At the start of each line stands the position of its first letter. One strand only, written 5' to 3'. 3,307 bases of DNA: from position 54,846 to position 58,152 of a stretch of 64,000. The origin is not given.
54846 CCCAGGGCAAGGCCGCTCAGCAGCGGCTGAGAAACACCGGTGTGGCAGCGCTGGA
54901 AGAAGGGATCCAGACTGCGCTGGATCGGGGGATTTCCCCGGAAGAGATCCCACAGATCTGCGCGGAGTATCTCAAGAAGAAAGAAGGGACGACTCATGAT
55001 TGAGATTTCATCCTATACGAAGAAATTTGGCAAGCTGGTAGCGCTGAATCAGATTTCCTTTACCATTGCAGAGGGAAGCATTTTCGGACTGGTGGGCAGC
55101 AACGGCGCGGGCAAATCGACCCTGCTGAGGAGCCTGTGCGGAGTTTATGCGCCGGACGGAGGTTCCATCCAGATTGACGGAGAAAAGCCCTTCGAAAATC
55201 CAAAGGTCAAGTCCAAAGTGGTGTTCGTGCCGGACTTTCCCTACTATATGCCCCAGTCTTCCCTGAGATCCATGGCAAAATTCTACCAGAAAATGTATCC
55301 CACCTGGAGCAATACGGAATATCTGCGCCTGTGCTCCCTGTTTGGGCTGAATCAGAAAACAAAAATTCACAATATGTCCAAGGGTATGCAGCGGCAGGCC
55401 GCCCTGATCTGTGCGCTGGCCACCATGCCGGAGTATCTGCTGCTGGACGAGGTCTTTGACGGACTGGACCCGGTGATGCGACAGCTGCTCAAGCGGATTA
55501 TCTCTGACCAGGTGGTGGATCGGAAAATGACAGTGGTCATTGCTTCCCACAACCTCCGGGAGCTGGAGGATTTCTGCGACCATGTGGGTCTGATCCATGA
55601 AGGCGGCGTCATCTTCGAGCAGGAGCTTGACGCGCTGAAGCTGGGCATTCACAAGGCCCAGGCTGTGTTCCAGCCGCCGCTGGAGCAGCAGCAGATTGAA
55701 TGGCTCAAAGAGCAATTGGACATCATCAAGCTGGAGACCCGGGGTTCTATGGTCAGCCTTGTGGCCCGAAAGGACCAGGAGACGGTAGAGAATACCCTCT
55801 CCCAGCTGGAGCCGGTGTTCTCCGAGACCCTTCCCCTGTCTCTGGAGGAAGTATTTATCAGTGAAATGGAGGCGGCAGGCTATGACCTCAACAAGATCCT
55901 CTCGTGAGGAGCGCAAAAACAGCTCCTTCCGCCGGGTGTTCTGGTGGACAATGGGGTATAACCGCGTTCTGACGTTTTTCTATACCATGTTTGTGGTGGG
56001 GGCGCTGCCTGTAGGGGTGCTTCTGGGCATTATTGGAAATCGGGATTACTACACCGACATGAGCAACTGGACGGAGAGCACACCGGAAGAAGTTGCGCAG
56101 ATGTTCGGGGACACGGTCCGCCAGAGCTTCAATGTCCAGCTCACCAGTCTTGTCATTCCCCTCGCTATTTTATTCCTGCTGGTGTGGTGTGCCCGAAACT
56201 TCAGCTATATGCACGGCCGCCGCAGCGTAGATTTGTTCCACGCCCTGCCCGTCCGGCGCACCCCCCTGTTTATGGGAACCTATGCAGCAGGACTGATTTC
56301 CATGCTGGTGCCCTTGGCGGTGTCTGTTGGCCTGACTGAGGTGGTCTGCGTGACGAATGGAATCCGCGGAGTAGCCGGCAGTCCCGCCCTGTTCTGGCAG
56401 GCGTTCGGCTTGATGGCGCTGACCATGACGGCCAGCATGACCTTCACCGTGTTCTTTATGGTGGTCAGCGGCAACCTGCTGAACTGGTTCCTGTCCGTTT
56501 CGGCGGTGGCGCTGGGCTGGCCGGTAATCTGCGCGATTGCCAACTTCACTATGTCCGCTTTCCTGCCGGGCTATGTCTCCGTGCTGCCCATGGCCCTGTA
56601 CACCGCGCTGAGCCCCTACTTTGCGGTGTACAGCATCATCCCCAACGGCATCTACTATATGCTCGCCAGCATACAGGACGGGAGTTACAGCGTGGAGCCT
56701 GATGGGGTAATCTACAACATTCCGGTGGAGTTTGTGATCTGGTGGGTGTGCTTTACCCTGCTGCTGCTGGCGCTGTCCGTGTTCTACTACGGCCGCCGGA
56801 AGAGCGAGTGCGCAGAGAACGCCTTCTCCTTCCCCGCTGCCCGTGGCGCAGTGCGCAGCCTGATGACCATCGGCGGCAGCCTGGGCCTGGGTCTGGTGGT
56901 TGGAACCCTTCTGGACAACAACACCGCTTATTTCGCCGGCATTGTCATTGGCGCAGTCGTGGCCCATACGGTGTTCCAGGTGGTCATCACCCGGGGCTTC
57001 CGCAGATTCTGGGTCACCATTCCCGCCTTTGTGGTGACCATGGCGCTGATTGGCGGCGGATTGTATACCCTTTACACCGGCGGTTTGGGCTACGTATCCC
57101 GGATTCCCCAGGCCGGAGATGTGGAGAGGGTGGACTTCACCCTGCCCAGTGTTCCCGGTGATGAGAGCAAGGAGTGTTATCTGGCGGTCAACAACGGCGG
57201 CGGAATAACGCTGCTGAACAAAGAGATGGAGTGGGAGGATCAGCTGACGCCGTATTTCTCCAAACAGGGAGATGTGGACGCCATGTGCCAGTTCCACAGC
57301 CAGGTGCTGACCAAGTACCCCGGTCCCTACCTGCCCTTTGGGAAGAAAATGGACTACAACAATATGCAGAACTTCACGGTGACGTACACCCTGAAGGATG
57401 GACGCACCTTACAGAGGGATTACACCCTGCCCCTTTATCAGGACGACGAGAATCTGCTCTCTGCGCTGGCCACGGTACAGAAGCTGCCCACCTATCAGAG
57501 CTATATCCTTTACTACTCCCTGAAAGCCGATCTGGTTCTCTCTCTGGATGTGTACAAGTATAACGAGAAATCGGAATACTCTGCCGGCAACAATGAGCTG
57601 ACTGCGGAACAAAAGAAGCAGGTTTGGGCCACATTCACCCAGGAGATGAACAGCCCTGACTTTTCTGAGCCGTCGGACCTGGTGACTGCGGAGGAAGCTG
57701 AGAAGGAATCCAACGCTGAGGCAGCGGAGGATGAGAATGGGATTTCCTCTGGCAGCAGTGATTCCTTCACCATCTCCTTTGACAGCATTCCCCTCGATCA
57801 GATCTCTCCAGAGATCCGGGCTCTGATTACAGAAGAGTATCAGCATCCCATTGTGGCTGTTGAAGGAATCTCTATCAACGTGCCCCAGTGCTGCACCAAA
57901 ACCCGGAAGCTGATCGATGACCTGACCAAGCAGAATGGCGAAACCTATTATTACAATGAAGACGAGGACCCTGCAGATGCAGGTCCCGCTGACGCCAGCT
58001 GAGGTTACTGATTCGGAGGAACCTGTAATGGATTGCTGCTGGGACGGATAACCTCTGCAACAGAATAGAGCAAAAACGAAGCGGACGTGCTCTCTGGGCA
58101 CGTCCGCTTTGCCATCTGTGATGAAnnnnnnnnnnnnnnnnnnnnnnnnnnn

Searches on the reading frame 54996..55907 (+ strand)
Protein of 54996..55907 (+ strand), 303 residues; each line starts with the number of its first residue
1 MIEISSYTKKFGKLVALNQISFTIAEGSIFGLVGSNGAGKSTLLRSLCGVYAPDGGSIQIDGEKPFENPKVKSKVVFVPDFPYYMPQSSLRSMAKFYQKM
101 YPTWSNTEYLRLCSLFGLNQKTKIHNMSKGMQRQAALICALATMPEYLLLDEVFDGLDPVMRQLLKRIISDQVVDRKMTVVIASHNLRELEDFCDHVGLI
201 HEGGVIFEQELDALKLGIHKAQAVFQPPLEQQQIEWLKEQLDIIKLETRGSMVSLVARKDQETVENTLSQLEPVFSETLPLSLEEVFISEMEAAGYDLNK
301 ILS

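Call 11: search_protein_families(library=pfam, proteins=[window:54996-55907:+], max_evalue=0.01)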
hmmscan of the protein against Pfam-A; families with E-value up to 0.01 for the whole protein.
window:54996-55907:+ (303 aa): 5 families
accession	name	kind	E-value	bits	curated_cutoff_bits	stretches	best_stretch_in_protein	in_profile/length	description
PF00005.33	ABC_tran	-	1.1e-26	94.5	25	1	17-153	1-135/137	ABC transporter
PF13304.12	AAA_21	-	1.2e-13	52.3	27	2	118-189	229-302/304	AAA domain, putative AbiEii toxin, Type IV TA system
PF13476.12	AAA_23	-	0.00078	20.6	27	1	18-48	13-40/201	AAA domain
PF02463.25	SMC_N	-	0.0015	18.4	40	0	28-48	25-45/220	RecF/RecN/SMC N terminal domain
PF13555.12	AAA_29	-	0.0066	16.6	27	0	22-46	17-41/61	P-loop containing region of AAA domain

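Call 34: search_protein_families(library=ncbifam, proteins=[window:54996-55907:+], max_evalue=0.001)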
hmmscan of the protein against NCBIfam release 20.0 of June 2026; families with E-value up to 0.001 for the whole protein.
window:54996-55907:+ (303 aa): 184 families (the best 25 are shown)
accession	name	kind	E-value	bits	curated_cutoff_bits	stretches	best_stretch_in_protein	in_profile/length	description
TIGR01188.1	drrA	subfamily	1.2e-39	136.4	312.45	1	9-263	1-259/302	daunorubicin resistance ABC transporter, ATP-binding protein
NF047565.1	PSM_export_PmtA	equivalog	1.6e-37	129.3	350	1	13-215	13-216/282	phenol-soluble modulin export ABC transporter ATP-binding protein PmtA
TIGR03522.1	GldA_ABC_ATP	equivalog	1.1e-36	126.8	402.6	1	2-266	3-271/301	gliding motility-associated ABC transporter ATP-binding subunit GldA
TIGR03740.1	galliderm_ABC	subfamily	1.4e-34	119.8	309.75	1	3-212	2-209/223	lantibiotic protection ABC transporter ATP-binding subunit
NF010060.0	PRK13537.1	equivalog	7e-31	107.3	521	1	2-210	16-229/314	nodulation factor ABC transporter ATP-binding protein NodI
TIGR04521.1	ECF_ATPase_2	equivalog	9.7e-31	106.9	330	2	120-214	138-232/279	energy-coupling factor transporter ATPase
TIGR01288.1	nodI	equivalog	1.6e-30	106.2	424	1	2-214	5-222/303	nodulation factor ABC transporter ATP-binding protein NodI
NF010059.0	PRK13536.1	equivalog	6.8e-30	104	549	1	2-213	44-260/342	nodulation factor ABC transporter ATP-binding protein NodI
NF033858.1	ABC2_perm_RbbA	equivalog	4.2e-29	101.1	1050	1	2-247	267-511/909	ribosome-associated ATPase/putative transporter RbbA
TIGR04406.1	LPS_export_lptB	equivalog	1e-27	97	240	1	4-212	4-220/239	LPS export ABC transporter ATP-binding protein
TIGR00968.1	3a0106s01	subfamily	5.2e-27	94.9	342.75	1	2-206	1-210/237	sulfate ABC transporter ATP-binding protein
TIGR03864.1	PQQ_ABC_ATP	hypoth_equivalog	5.1e-26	91.6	302.25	1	2-214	2-219/236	ABC transporter, ATP-binding subunit, PQQ-dependent alcohol dehydrogenase system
NF047568.1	PSM_export_PmtC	equivalog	2.8e-25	89.4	375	1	3-279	2-273/290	phenol-soluble modulin export ABC transporter ATP-binding protein PmtC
TIGR03410.1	urea_trans_UrtE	equivalog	4e-24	85.4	285.8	1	3-214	2-219/230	urea ABC transporter ATP-binding subunit UrtE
NF000355.4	ribo_prot_ABC_F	equivalog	5.5e-24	84.9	380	1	2-205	3-192/499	ribosomal protection-like ABC-F family protein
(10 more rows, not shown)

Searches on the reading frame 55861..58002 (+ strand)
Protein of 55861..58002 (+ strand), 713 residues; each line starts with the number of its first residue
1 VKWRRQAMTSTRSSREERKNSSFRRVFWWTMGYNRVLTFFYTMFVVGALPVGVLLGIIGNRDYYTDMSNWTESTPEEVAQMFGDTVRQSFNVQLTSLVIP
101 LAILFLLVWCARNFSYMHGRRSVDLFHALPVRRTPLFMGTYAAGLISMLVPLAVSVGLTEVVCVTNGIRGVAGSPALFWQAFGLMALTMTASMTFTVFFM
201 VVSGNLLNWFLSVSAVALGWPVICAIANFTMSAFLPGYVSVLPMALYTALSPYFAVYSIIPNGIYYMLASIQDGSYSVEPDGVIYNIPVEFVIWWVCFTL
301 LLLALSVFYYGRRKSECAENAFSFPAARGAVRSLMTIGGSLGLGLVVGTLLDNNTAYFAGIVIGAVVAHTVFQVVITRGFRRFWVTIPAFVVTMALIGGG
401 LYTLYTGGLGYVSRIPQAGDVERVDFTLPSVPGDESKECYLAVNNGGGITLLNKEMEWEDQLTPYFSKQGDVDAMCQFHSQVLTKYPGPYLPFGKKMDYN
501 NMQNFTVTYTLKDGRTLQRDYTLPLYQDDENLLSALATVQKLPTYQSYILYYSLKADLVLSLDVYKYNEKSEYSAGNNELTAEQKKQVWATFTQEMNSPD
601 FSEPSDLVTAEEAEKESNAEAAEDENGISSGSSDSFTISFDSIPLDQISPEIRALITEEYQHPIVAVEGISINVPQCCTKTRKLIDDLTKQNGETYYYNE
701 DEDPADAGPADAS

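Call 11: search_protein_families(library=pfam, proteins=[window:55861-58002:+], max_evalue=0.01)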
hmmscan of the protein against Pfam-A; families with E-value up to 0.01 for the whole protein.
window:55861-58002:+ (713 aa): 0 families

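Call 22: find_homologous_proteins(query=window:55861-58002:+, max_evalue=0.00001)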
Query window:55861-58002:+ (713 aa): 71 proteins with E <= 0.00001 among 8000 candidates.
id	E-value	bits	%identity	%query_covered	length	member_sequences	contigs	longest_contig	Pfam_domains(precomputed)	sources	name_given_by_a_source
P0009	0.0e+0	1609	100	99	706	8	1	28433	-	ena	-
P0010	4.1e-289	979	61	97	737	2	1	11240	-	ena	-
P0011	6.3e-287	972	59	95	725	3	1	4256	-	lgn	-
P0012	2.4e-282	957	60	97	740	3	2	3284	-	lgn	-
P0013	1.1e-280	951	59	99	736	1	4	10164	-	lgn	-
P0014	1.4e-273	928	57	99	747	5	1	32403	-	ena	-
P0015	4.2e-272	923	57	99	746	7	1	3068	-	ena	-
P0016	4.8e-268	909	59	94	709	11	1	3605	-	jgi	jgi:hypothetical protein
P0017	6.0e-268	909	58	96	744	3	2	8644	-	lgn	-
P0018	5.6e-266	903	57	97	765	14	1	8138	-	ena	-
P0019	5.6e-208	711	48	98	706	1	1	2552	-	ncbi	-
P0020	5.9e-202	691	56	77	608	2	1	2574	-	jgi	jgi:hypothetical protein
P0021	1.6e-191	656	46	98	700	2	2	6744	-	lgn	-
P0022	6.8e-183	628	44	97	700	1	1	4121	-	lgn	-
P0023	3.5e-182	626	43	97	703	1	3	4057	-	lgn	-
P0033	8.9e-170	585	41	97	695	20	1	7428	PF12679.14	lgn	-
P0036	1.1e-150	521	40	98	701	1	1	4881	PF12679.14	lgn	-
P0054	4.6e-83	298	32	96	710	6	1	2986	PF12679.14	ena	-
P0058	4.9e-79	285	32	95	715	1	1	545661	PF12679.14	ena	-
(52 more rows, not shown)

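Call 25: find_related_loci(query=A2, collection=genome_contigs, flank=10000)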
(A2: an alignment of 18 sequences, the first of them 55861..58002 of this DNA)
Query A2 (713 aa) in genome_contigs; peptide patterns used: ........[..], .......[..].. (x = any residue, [..] = any of these).
139 stretches matched a pattern; 39 encode a relative of the query (tblastn E <= 1e-3); 39 distinct loci.
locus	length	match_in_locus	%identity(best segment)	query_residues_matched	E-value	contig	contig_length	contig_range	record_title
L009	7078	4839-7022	57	1-710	0e+0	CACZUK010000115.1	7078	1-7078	MAG: Ruminococcaceae bacterium isolate RUG12962 genome assembly, contig: RUG12962_asm_115, whole genome shotgun sequence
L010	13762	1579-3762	42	1-713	0e+0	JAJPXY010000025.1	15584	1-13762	MAG: Clostridiales bacterium isolate AH.3_3 NODE_446_length_15584_cov_14.447292, whole genome shotgun sequence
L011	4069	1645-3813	41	1-713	0e+0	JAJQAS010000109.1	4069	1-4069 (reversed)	MAG: Clostridiales bacterium isolate C.1_13 NODE_3346_length_4069_cov_10.685600, whole genome shotgun sequence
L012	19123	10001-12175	42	1-713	0e+0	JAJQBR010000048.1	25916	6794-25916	MAG: Clostridiales bacterium isolate C.4_4 NODE_291_length_25916_cov_12.551487, whole genome shotgun sequence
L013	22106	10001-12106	42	1-702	0e+0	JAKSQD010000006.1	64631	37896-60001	MAG: Oscillospiraceae bacterium isolate Horse_feces220 MAG220_6, whole genome shotgun sequence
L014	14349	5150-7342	42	1-713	0e+0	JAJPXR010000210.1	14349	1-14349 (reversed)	MAG: Clostridiales bacterium isolate AH.13_10 NODE_744_length_14349_cov_9.842591, whole genome shotgun sequence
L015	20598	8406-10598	41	1-713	0e+0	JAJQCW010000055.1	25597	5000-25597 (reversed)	MAG: Clostridiales bacterium isolate C.9_6 NODE_266_length_25597_cov_17.197165, whole genome shotgun sequence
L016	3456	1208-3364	32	1-701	7e-105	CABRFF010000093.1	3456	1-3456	MAG TPA_asm: uncultured Clostridiales bacterium isolate MGYG-HGUT-01204 genome assembly, contig: GUT_GENOME092360_93, wh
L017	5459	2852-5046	39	1-713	4e-158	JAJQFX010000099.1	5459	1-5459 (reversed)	MAG: Clostridiales bacterium isolate MO.B6_11 NODE_2084_length_5459_cov_6.362139, whole genome shotgun sequence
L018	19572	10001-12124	31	1-694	1e-96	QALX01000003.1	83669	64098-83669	MAG: Clostridiales bacterium isolate CIM:MAG 491 contig_26535, whole genome shotgun sequence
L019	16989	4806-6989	42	1-713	0e+0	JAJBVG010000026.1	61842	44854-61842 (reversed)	MAG: Clostridiales bacterium isolate U_127109 U_127109=NODE_84_length_61842_cov_38.742438, whole genome shotgun sequence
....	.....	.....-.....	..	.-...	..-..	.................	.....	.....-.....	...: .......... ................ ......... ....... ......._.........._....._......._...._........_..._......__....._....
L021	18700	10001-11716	34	1-562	2e-88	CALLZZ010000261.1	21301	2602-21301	MAG TPA_asm: uncultured Clostridia bacterium isolate SRR1561995_bin.103_CONCOCT_v1.1_MAG genome assembly, contig: ERZ724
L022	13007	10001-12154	31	1-701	1e-82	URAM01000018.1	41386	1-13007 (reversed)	uncultured Clostridiales bacterium isolate UMGS818 genome assembly, contig: NODE_1082_length_41386_cov_5.876751, whole g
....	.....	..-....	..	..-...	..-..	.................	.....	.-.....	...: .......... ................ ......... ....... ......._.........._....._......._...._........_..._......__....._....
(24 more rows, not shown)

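Call 30: find_encoding_contigs(protein=P0014, flank=10000, max_places=3)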
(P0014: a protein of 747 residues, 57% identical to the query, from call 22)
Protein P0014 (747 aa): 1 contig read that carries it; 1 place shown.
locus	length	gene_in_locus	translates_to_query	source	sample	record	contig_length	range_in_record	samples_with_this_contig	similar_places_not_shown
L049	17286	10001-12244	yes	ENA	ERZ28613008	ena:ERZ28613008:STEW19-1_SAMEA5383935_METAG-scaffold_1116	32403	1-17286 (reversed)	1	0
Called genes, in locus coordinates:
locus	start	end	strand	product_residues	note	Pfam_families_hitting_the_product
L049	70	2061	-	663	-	PF02518:HATPase_c (faint), PF00204:DNA_gyraseB, PF01751:Toprim, PF00986:DNA_gyraseB_C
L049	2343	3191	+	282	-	PF06161:DUF975, PF06790:UPF0259 (weak)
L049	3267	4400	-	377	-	-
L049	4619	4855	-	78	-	PF01084:Ribosomal_S18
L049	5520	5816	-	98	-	PF01250:Ribosomal_S6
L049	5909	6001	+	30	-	-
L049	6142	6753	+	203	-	PF01726:LexA_DNA_bind, PF00717:Peptidase_S24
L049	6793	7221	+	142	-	PF01035:DNA_binding_1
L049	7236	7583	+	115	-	PF03960:ArsC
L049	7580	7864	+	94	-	PF06961:DUF1294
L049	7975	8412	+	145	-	PF02556:SecB (weak)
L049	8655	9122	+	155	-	PF00392:GntR, PF13730:HTH_36 (weak)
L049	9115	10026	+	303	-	PF00005:ABC_tran, PF13304:AAA_21 (weak)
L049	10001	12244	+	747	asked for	-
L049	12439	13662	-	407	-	PF00512:HisKA, PF02518:HATPase_c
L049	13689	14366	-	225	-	PF00072:Response_reg, PF00486:Trans_reg_C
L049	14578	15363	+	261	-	PF02535:Zip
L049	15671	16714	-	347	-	PF00005:ABC_tran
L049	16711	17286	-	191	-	?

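Call 31: find_encoding_contigs(protein=P0010, flank=10000, max_places=3)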
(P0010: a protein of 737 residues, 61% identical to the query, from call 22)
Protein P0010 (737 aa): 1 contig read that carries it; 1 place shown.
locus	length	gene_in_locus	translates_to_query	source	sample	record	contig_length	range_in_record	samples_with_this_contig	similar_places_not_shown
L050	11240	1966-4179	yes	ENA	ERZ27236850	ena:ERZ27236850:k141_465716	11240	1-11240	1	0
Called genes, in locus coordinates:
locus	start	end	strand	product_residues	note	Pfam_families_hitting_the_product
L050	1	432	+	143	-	?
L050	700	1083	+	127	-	PF00392:GntR, PF02082:Rrf2 (weak), PF13730:HTH_36 (weak), PF01726:LexA_DNA_bind (faint), PF13412:HTH_24 (faint)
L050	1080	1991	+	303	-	PF00005:ABC_tran, PF13304:AAA_21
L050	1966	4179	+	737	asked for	-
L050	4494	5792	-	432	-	PF00512:HisKA, PF02518:HATPase_c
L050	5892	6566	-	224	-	PF00072:Response_reg, PF00486:Trans_reg_C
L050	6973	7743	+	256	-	PF02535:Zip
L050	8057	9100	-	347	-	PF00005:ABC_tran, PF13304:AAA_21 (faint)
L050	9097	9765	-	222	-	PF00528:BPD_transp_1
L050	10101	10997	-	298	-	PF01547:SBP_bac_1, PF13531:SBP_bac_11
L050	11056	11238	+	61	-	?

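Call 34: search_protein_families(library=ncbifam, proteins=[window:55861-58002:+], max_evalue=0.001)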
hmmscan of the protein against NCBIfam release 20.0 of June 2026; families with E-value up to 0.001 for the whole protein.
window:55861-58002:+ (713 aa): 0 families
